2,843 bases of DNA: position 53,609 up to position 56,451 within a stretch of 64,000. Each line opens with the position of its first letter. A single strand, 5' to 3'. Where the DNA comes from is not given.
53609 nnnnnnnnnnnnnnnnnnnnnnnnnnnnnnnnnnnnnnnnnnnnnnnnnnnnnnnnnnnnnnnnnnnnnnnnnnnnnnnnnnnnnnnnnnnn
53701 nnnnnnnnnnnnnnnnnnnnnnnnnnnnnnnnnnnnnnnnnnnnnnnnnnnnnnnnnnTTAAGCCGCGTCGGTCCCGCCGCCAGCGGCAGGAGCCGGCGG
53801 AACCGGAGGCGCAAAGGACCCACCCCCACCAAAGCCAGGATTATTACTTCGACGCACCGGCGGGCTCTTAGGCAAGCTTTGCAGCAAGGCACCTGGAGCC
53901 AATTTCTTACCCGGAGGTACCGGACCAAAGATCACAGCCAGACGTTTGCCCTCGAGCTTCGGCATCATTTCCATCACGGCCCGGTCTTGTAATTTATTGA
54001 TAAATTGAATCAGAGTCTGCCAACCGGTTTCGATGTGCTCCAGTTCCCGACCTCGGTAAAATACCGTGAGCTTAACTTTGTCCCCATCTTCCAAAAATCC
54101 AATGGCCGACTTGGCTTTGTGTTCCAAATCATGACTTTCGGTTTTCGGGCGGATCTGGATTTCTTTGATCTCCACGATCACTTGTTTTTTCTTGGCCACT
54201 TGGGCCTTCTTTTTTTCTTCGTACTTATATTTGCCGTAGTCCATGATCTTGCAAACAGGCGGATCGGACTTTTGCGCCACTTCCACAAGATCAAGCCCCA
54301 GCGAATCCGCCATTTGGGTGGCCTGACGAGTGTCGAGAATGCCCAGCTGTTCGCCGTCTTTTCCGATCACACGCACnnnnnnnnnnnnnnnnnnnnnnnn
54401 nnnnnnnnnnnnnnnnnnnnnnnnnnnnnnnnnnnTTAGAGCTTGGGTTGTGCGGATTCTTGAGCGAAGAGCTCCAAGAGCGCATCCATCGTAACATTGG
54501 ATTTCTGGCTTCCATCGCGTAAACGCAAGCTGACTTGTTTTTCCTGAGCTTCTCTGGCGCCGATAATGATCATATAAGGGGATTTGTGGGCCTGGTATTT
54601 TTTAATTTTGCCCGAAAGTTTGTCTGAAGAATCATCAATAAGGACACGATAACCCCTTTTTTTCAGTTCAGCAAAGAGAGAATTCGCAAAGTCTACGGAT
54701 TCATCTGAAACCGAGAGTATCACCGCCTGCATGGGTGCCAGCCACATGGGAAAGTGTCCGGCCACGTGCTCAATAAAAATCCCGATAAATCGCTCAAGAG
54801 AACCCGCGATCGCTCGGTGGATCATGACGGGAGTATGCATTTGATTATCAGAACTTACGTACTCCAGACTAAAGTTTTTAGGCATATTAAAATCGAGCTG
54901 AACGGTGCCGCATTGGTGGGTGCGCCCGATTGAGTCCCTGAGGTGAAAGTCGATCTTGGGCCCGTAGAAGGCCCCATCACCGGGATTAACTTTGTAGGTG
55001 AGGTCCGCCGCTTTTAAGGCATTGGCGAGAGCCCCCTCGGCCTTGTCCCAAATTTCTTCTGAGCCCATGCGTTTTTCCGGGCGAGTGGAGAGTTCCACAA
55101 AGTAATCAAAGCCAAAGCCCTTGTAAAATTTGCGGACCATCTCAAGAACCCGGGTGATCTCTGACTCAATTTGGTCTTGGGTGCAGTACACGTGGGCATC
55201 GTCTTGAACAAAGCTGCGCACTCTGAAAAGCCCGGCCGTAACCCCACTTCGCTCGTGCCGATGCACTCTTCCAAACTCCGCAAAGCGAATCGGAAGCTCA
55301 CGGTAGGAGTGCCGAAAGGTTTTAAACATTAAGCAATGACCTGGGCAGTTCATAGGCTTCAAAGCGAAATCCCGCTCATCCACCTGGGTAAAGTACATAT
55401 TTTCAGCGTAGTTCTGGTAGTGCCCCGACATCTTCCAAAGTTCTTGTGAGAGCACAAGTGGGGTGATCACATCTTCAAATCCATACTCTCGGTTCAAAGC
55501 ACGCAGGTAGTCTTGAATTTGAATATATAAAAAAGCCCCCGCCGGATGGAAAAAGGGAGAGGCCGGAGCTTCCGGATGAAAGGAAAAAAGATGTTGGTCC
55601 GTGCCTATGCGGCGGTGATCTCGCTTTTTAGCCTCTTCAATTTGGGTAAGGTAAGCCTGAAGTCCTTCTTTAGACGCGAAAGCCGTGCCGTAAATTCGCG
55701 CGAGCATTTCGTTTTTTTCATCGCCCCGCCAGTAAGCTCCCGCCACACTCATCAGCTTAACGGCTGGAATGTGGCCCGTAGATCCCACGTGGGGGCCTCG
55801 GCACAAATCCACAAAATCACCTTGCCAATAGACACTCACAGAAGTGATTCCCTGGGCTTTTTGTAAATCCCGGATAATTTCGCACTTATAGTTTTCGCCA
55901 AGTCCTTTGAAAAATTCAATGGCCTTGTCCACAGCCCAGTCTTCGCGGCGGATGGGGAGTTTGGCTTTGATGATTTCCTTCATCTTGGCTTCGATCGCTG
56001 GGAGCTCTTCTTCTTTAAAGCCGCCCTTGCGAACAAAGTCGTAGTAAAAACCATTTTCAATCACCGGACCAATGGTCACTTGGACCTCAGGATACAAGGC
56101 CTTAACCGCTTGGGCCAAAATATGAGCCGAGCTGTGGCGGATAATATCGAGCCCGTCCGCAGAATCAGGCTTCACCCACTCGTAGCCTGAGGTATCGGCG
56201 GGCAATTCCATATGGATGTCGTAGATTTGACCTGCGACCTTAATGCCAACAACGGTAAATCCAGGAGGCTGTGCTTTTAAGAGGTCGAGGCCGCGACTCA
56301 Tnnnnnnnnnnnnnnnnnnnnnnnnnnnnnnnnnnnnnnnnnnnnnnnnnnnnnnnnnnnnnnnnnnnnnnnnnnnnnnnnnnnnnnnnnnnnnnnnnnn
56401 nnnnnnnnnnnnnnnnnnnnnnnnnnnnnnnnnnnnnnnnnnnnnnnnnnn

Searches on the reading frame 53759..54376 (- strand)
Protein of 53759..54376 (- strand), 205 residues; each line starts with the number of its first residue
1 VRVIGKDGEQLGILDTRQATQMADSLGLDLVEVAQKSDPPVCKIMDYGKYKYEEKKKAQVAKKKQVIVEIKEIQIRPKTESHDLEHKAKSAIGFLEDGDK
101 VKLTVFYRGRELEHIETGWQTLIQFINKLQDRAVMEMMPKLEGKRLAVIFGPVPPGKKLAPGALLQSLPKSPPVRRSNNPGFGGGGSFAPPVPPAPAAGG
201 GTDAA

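Call 4: search_protein_families(library=pfam, proteins=[window:53759-54376:-], max_evalue=1)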
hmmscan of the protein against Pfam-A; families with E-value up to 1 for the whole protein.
window:53759-54376:- (205 aa): 2 families
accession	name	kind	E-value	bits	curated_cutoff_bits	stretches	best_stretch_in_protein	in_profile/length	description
PF00707.27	IF3_C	-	7.2e-28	96.8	34.8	1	68-152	1-85/86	Translation initiation factor IF-3, C-terminal domain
PF05198.21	IF3_N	-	5.1e-27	94.3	26.9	1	2-59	11-68/70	Translation initiation factor IF-3, N-terminal domain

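Call 17: find_related_loci(query=window:53759-54376:-, collection=genome_contigs, flank=10000)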
Query window:53759-54376:- (205 aa) in genome_contigs; peptide patterns used: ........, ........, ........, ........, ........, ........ (x = any residue, [..] = any of these).
600 stretches matched a pattern (row limit reached: there are more); 585 encode a relative of the query (tblastn E <= 1e-3); the best 80 are kept; 80 distinct loci.
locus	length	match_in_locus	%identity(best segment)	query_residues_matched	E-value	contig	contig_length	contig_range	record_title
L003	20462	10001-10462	49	1-154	1e-48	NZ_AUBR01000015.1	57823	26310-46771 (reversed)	Desulfovirgula thermocuniculi DSM 16036 G454DRAFT_scaffold00013.13_C, whole genome shotgun sequence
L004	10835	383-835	50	2-152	1e-48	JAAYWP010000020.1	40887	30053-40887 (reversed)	MAG: Syntrophomonadaceae bacterium isolate AS4GglBPBL_35 1876_AS4G, whole genome shotgun sequence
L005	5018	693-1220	44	1-188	3e-48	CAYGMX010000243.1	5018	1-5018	MAG TPA_asm: uncultured Loktanella sp. isolate ERP117304_co1_201 genome assembly, contig: NODE_13792_length_5018_cov_6.8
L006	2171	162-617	51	1-152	9e-49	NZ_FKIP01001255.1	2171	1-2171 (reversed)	Candidatus Entotheonella palauensis isolate egemina21, whole genome shotgun sequence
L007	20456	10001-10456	50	1-152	1e-47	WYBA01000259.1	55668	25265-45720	MAG: Myxococcales bacterium isolate PRO3 k127_327905, whole genome shotgun sequence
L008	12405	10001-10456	52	1-152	7e-48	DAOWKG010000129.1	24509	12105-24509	MAG TPA_asm: Desulfuromonadaceae bacterium isolate CSMAG_2089 CSMAG_2089_k141_298792_length_24509_cov_27.2781, whole gen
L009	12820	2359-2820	47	1-154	1e-47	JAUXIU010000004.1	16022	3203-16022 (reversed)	MAG: Deltaproteobacteria bacterium isolate CSMAG_3064 CSMAG_3064_k127_18483215_length_16022_cov_121.0000, whole genome s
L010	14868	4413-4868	52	2-153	2e-47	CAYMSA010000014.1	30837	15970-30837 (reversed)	MAG TPA_asm: uncultured Coriobacteriaceae bacterium isolate binchicken_co27_458 genome assembly, contig: NODE_2560_lengt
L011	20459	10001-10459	52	1-153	3e-47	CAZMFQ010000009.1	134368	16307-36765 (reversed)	MAG TPA_asm: uncultured Eubacteriales bacterium isolate binchicken_co269_74 genome assembly, contig: NODE_133_length_134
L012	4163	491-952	49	1-154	3e-47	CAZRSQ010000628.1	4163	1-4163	MAG TPA_asm: uncultured Kofleriaceae bacterium isolate SRP287051_co2_177 genome assembly, contig: NODE_30230_length_4163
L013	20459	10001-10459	47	1-153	1e-46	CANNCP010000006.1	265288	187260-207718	uncultured Roseovarius sp. isolate 3-118-3Z.fasta genome assembly, contig: NODE_6, whole genome shotgun sequence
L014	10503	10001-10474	47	3-160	6e-47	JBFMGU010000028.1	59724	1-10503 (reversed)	MAG: Myxococcota bacterium isolate MAG305 MAG305_28, whole genome shotgun sequence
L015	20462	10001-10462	47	1-154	5e-47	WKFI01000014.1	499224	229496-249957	MAG: Rhodobacteraceae bacterium isolate MAG3 k99_56693, whole genome shotgun sequence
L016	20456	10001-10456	49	3-154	1e-46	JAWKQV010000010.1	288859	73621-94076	MAG: Kofleriaceae bacterium isolate ABC1.117 ABC1.117.fa-10, whole genome shotgun sequence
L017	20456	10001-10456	49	1-152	1e-46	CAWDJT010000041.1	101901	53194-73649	MAG: uncultured delta proteobacterium isolate MFD00709.bin.2.118 genome assembly, contig: contig_39062, whole genome sho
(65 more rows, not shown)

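Call 21: find_homologous_proteins(query=window:53759-54376:-, max_evalue=1e-30)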
Query window:53759-54376:- (205 aa): 6206 proteins with E <= 1e-30 among 8000 candidates; the best 120 are listed.
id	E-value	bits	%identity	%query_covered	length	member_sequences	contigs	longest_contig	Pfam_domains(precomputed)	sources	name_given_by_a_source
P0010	8.8e-131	452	100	100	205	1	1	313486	PF00707.28,PF05198.22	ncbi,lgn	-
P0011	1.8e-91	323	79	90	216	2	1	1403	PF00707.28,PF05198.22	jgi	-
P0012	1.9e-90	320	80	83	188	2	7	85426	PF00707.28,PF05198.22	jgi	-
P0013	2.6e-90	320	74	96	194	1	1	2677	PF00707.28,PF05198.22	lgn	-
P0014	8.2e-89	315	86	81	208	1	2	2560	PF00707.28,PF05198.22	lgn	-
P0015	3.7e-87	309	79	86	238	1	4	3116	PF00707.28,PF05198.22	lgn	-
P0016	2.5e-86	307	72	89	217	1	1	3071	PF00707.28,PF05198.22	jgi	jgi:translation initiation factor IF-3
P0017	5.5e-86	305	78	86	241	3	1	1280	PF00707.28,PF05198.22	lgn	-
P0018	5.5e-84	299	75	87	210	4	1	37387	PF00707.28,PF05198.22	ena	-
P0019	1.5e-83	297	73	90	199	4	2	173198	PF00707.28,PF05198.22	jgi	jgi:translation initiation factor IF-3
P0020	5.5e-83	296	71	89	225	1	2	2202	PF00707.28,PF05198.22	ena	-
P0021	6.0e-83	295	72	87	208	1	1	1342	PF00707.28,PF05198.22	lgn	-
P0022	6.7e-82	292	70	90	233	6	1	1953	PF00707.28,PF05198.22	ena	-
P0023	7.8e-82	292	68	95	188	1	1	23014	PF00707.28,PF05198.22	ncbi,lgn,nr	ncbi:MAG: translation initiation factor IF-3 [Bdellovibrionales bacterium]|nr:translation initiation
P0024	1.4e-81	291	65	98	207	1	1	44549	PF00707.28,PF05198.22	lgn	-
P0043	1.0e-74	269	78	70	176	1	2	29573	PF00707.28,PF05198.22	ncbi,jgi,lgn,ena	-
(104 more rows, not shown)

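Call 22: find_encoding_contigs(protein=P0012, flank=8000, max_places=3)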
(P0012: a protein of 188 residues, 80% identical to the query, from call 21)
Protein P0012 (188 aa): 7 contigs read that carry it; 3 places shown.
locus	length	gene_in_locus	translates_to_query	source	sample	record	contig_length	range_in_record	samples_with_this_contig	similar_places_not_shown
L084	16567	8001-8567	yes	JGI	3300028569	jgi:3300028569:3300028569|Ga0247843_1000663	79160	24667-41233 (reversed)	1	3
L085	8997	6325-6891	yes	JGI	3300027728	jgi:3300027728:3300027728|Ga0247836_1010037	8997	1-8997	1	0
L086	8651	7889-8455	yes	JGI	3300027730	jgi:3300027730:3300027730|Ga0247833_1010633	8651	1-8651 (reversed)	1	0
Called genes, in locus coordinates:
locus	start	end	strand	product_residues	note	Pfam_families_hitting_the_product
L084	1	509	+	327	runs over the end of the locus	PF02445:NadA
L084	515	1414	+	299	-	PF02749:QRPTase_N, PF01729:QRPTase_C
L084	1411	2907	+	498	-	PF00890:FAD_binding_2, PF01134:GIDA (faint), PF01266:DAO, PF03486:HI0933_like (faint), PF07992:Pyr_redox_2 (faint)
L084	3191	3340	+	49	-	-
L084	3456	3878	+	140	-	PF08211:dCMP_cyt_deam_2, PF00383:dCMP_cyt_deam_1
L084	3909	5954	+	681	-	PF02784:Orn_Arg_deC_N, PF17810:Arg_decarb_HB, PF17944:Arg_decarbox_C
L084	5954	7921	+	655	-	PF07973:tRNA_SAD, PF00587:tRNA-synt_2b, PF03129:HGTP_anticodon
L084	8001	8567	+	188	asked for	PF05198:IF3_N, PF00707:IF3_C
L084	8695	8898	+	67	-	PF01632:Ribosomal_L35p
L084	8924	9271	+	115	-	PF00453:Ribosomal_L20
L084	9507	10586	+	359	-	PF02912:Phe_tRNA-synt_N, PF01409:tRNA-synt_2d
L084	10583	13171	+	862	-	PF01588:tRNA_bind, PF03483:B3_4, PF03484:B5, PF17759:tRNA_synthFbeta, PF03147:FDX-ACB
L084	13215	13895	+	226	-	PF13350:Y_phosphatase3, PF03162:Y_phosphatase2 (faint)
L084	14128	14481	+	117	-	PF00376:MerR (weak), PF13411:MerR_1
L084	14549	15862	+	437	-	PF07994:NAD_binding_5, PF01658:Inos-1-P_synth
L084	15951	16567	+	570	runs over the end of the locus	PF02417:Chromate_transp, PF07661:MORN_2 (faint)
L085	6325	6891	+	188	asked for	PF05198:IF3_N, PF00707:IF3_C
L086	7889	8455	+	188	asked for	PF05198:IF3_N, PF00707:IF3_C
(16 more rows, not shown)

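Call 23: find_encoding_contigs(protein=P0014, flank=8000, max_places=3)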
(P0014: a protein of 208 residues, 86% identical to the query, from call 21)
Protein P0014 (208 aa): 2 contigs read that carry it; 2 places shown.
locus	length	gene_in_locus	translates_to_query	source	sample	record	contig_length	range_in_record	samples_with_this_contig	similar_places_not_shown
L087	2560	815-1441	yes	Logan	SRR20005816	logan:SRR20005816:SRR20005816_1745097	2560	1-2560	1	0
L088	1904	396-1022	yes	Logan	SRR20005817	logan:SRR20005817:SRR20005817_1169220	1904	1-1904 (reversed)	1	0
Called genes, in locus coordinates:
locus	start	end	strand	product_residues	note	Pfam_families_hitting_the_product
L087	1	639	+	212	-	?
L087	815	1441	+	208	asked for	PF05198:IF3_N, PF00707:IF3_C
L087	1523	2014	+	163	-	-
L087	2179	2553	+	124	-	PF12840:HTH_20, PF01022:HTH_5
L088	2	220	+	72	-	?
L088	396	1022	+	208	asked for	PF05198:IF3_N, PF00707:IF3_C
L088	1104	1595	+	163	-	-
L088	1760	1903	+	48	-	?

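Call 24: find_encoding_contigs(protein=P0043, flank=8000, max_places=3)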
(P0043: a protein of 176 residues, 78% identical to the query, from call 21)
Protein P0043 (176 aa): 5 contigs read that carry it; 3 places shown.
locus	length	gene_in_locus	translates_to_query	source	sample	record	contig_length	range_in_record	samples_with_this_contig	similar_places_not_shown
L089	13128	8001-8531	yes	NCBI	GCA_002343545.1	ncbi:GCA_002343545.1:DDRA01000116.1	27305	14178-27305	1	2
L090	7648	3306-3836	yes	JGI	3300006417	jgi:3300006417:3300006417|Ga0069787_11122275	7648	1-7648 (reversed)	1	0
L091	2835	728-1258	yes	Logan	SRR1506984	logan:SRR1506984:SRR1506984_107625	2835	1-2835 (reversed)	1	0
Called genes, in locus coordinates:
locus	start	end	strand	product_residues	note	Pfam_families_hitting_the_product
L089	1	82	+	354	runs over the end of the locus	PF02445:NadA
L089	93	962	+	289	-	PF02749:QRPTase_N, PF01729:QRPTase_C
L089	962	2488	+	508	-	PF00890:FAD_binding_2, PF01134:GIDA (weak), PF01266:DAO, PF03486:HI0933_like (faint), PF07992:Pyr_redox_2 (faint)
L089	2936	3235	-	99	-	-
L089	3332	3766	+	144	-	PF08211:dCMP_cyt_deam_2 (weak), PF00383:dCMP_cyt_deam_1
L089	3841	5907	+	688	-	PF02784:Orn_Arg_deC_N, PF17810:Arg_decarb_HB, PF17944:Arg_decarbox_C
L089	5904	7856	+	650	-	PF07973:tRNA_SAD, PF00587:tRNA-synt_2b, PF03129:HGTP_anticodon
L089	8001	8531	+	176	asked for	PF05198:IF3_N, PF00707:IF3_C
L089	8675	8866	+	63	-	PF01632:Ribosomal_L35p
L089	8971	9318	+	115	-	PF00453:Ribosomal_L20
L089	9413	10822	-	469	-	PF13091:PLDc_2, PF00614:PLDc (faint), PF13091:PLDc_2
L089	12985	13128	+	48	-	?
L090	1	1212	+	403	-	?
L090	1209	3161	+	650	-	-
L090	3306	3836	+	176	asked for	PF05198:IF3_N, PF00707:IF3_C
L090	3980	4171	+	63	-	PF01632:Ribosomal_L35p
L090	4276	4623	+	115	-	PF00453:Ribosomal_L20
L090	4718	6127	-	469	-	PF13091:PLDc_2, PF00614:PLDc (faint), PF13091:PLDc_2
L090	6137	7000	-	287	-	-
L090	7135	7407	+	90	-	PF02912:Phe_tRNA-synt_N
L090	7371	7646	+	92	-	?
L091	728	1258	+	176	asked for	PF05198:IF3_N, PF00707:IF3_C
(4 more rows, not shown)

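Call 31: find_encoding_contigs(protein=P0010, flank=5000, max_places=4)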
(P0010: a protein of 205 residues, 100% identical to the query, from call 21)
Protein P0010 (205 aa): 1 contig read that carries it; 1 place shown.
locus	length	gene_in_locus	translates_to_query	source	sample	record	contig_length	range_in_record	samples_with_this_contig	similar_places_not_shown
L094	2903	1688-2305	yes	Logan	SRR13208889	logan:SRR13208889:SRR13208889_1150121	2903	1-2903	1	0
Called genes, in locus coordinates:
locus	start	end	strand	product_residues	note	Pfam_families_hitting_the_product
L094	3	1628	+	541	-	?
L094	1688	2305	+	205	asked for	PF05198:IF3_N, PF00707:IF3_C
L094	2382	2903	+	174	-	?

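Call 32: find_encoding_contigs(protein=P0013, flank=5000, max_places=4)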
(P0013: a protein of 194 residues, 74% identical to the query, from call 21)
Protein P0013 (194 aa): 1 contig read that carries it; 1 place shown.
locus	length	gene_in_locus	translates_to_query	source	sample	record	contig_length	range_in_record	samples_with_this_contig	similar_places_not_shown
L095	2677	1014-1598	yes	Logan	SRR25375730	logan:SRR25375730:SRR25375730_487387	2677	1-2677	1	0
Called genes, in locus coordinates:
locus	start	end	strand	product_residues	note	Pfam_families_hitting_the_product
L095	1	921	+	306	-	?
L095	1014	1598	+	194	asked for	PF05198:IF3_N, PF00707:IF3_C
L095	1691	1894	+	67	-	PF01632:Ribosomal_L35p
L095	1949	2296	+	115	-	PF00453:Ribosomal_L20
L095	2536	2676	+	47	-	?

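Call 33: find_encoding_contigs(protein=P0015, flank=5000, max_places=4)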
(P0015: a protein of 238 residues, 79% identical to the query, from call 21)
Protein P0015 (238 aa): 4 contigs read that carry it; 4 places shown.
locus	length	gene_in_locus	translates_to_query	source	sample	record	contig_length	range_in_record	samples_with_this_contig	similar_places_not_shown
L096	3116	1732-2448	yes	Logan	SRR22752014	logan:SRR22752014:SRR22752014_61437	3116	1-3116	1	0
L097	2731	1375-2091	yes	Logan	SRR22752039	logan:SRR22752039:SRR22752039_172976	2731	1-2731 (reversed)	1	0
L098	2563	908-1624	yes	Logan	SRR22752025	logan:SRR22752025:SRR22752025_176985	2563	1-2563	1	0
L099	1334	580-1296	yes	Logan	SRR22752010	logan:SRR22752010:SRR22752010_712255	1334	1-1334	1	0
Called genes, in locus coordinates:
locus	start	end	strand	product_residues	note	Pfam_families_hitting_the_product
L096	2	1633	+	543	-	?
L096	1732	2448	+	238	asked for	PF05198:IF3_N, PF00707:IF3_C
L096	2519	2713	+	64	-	PF01632:Ribosomal_L35p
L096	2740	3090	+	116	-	PF00453:Ribosomal_L20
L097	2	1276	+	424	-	?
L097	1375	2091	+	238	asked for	PF05198:IF3_N, PF00707:IF3_C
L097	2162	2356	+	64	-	PF01632:Ribosomal_L35p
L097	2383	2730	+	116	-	PF00453:Ribosomal_L20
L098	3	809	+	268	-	?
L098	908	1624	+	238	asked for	PF05198:IF3_N, PF00707:IF3_C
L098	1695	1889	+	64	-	PF01632:Ribosomal_L35p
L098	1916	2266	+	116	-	PF00453:Ribosomal_L20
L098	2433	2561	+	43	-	?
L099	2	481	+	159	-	?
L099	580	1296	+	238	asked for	PF05198:IF3_N, PF00707:IF3_C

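Call 56: find_encoding_contigs(protein=P0011, flank=5000, max_places=4)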
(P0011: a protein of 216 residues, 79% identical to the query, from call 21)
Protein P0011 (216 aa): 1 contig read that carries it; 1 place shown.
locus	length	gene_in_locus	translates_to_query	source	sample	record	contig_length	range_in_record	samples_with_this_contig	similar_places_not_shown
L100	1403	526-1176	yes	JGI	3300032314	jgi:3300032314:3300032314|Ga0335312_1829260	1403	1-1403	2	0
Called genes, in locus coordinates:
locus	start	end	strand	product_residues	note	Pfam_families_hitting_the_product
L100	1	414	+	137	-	?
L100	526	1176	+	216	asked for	PF05198:IF3_N, PF00707:IF3_C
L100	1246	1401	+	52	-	?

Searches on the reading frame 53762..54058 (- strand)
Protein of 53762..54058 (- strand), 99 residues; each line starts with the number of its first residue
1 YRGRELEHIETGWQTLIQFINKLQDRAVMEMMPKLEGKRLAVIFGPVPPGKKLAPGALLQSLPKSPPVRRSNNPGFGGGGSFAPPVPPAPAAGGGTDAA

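Call 30: find_related_loci(query=window:53762-54058:-, collection=metagenome_contigs, flank=6000)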
Query seq(99 aa) (99 aa) in metagenome_contigs; peptide patterns used: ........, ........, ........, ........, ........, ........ (x = any residue, [..] = any of these).
600 stretches matched a pattern (row limit reached: there are more); 2 encode a relative of the query (tblastn E <= 1e-3); 2 distinct loci.
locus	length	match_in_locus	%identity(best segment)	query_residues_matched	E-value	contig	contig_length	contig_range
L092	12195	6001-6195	72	1-65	1e-30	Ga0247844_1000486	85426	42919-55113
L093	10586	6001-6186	74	1-62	9e-30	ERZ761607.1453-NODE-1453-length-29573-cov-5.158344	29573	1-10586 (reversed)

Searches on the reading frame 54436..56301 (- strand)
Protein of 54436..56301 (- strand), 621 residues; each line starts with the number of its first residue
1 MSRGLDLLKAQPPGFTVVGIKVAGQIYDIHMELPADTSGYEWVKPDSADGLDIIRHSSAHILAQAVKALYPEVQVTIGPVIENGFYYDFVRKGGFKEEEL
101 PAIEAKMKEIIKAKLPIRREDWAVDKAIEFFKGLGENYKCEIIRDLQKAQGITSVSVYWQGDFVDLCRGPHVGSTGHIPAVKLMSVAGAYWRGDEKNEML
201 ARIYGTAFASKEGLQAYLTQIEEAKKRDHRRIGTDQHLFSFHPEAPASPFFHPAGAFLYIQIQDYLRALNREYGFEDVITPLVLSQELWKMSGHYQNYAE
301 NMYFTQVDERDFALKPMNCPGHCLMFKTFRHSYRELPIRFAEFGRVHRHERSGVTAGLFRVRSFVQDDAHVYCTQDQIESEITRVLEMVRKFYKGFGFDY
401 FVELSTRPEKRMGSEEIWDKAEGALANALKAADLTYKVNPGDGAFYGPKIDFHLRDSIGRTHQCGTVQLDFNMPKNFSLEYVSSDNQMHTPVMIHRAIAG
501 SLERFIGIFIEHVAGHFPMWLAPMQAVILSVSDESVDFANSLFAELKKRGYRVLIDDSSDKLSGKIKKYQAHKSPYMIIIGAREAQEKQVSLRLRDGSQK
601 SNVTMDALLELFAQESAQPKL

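Call 19: list_cluster_members(proteins=[P0001, P0005, window:54436-56301:-, window:51004-51348:-, window:49801-50883:-])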
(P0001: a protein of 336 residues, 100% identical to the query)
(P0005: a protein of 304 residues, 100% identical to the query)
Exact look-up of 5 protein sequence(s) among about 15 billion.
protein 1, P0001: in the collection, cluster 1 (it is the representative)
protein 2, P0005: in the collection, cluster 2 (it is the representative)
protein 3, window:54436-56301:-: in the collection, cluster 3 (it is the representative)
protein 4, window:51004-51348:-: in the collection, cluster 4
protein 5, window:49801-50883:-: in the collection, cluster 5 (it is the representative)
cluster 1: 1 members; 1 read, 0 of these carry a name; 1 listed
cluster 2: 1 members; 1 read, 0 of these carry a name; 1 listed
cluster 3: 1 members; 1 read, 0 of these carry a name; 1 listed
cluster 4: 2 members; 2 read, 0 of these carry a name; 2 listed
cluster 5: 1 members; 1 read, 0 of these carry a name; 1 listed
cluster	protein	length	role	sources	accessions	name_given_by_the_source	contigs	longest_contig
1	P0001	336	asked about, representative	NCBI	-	-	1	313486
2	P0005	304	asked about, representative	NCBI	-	-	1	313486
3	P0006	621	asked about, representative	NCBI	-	-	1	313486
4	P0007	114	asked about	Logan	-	-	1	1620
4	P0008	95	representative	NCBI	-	-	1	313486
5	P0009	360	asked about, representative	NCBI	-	-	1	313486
